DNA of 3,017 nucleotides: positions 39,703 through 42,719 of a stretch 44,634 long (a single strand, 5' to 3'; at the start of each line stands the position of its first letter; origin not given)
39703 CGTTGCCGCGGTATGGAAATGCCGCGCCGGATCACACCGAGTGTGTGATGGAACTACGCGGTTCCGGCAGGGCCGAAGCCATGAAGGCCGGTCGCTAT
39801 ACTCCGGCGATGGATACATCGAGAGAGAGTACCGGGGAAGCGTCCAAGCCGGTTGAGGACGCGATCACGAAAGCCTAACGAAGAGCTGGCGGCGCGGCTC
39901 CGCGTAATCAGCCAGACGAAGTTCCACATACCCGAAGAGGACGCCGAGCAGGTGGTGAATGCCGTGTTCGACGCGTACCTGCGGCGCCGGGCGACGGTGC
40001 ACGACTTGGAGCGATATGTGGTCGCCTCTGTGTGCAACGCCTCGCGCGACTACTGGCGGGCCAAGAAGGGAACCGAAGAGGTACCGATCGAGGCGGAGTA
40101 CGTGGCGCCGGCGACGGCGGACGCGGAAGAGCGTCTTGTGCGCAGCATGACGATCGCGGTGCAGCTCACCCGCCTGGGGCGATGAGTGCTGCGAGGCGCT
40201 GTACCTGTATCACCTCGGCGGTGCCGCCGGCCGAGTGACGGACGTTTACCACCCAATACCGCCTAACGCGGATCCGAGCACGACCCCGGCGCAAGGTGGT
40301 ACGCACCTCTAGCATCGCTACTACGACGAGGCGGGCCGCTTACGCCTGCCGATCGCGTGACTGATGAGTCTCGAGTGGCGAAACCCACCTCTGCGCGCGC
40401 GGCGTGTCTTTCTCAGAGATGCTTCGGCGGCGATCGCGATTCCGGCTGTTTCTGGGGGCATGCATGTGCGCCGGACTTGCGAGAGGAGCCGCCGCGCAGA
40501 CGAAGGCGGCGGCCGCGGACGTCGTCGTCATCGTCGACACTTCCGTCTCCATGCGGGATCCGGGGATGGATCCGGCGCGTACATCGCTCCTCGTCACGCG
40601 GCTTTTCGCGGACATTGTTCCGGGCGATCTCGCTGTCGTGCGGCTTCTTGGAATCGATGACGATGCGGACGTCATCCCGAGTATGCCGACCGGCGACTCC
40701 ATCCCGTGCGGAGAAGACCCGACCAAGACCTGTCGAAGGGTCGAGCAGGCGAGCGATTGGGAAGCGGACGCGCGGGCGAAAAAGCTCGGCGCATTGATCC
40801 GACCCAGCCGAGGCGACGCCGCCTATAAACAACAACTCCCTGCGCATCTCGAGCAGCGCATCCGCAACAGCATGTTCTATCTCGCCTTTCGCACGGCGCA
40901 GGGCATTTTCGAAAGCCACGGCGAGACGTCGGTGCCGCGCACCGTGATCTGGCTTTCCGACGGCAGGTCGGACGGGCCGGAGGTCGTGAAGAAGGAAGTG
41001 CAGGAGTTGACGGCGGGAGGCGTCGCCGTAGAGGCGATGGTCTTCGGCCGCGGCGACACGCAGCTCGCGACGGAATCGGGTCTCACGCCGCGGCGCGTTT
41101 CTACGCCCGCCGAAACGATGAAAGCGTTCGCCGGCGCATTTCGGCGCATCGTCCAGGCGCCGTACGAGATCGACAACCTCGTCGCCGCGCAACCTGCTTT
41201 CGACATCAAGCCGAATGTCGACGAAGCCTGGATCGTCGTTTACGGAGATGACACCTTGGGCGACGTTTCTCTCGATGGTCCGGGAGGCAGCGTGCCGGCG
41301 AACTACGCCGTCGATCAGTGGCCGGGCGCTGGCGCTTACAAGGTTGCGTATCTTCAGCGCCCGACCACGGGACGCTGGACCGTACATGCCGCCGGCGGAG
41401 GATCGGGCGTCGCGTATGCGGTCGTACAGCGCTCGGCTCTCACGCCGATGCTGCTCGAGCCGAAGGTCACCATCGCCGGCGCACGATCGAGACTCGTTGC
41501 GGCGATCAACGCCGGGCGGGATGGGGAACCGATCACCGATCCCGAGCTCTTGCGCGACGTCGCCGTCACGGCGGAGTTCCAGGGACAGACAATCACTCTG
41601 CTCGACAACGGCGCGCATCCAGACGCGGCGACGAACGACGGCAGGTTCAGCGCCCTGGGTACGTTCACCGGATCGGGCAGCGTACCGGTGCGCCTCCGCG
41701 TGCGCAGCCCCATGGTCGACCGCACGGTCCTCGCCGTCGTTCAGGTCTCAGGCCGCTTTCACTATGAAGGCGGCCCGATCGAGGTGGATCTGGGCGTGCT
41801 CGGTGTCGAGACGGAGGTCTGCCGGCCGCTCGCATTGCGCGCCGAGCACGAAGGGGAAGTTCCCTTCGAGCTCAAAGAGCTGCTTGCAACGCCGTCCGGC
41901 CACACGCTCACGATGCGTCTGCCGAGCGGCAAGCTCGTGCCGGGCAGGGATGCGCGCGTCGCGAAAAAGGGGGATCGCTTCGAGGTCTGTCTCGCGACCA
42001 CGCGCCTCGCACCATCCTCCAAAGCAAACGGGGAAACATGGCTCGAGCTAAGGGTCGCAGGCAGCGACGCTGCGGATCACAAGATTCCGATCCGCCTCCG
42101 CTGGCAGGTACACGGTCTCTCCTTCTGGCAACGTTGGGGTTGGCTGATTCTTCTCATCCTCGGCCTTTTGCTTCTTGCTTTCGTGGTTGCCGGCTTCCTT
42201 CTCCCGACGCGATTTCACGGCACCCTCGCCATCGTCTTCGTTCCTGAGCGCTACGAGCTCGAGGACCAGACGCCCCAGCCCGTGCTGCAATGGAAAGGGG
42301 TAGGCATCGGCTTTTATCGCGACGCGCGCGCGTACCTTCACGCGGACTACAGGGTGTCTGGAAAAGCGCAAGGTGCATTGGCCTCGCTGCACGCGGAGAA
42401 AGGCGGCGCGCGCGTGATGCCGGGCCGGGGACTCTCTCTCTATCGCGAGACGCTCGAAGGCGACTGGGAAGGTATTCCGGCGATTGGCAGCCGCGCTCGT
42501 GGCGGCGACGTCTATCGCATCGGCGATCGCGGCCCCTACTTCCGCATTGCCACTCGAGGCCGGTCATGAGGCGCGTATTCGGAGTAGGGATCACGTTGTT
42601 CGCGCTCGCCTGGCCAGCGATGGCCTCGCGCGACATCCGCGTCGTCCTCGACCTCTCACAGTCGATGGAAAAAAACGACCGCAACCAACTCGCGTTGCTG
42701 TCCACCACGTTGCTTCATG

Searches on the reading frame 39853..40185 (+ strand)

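Call 12: search_protein_families(library=pfam, proteins=[window:39853-40185:+], max_evalue=1)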
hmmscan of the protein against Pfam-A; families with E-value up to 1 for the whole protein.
window:39853-40185:+ (110 aa): 1 family
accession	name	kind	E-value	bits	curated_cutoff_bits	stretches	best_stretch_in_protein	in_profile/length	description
PF14728.12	PTHB1_GAE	-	0.0003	21.7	27.4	1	18-65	32-79/88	PTHB1 GAE domain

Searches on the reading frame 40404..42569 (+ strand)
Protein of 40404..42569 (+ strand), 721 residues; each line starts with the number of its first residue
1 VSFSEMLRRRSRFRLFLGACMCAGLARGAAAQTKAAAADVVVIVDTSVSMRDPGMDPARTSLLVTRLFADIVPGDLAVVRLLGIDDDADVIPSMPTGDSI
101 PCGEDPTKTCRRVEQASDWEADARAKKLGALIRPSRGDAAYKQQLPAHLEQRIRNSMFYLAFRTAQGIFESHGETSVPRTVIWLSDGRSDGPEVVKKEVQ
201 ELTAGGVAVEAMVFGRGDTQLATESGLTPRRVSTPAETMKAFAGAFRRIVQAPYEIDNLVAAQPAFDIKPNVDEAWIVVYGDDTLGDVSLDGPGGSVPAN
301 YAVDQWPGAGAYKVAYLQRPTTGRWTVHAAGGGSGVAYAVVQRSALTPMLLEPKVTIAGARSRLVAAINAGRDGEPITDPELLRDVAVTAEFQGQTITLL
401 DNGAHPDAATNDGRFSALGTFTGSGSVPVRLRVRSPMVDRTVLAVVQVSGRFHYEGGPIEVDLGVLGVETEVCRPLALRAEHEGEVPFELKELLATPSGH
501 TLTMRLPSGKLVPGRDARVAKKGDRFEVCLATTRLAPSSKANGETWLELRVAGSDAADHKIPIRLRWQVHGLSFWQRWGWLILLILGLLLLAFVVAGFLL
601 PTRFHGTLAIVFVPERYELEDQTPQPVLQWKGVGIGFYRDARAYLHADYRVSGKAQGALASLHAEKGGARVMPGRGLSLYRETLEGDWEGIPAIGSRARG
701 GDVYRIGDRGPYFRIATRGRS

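Call 9: search_protein_families(library=ncbifam, proteins=[window:40404-42569:+], max_evalue=0.01)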
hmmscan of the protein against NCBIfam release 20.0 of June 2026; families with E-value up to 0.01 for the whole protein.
window:40404-42569:+ (721 aa): 2 families
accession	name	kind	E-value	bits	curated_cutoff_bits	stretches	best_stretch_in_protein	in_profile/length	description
NF041940.1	choice_anch_X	domain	2.6e-06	27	25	1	397-432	1-36/37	choice-of-anchor X domain-containing protein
NF046005.2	near_gluc_PtsG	equivalog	0.0012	19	45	1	569-599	51-81/85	MPN207a family PTS transporter accessory protein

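Call 12: search_protein_families(library=pfam, proteins=[window:40404-42569:+], max_evalue=1)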
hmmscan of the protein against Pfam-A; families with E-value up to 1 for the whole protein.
window:40404-42569:+ (721 aa): 4 families
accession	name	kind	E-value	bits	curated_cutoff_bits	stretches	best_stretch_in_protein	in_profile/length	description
PF00092.34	VWA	-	0.04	14.6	23.8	0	170-220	94-145/174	von Willebrand factor type A domain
PF02706.20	Wzz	-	0.041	14.6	25.5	1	574-616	12-52/91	Chain length determinant protein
PF13519.12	VWA_2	-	0.047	14.7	27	0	40-61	1-22/107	von Willebrand factor type A domain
PF05751.16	FixH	-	0.34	11.3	23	0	576-604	2-30/150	FixH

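Call 77: search_protein_families(library=pfam, proteins=[window:40404-42569:+], max_evalue=0.01)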
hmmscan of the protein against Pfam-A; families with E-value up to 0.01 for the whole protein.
window:40404-42569:+ (721 aa): 0 families
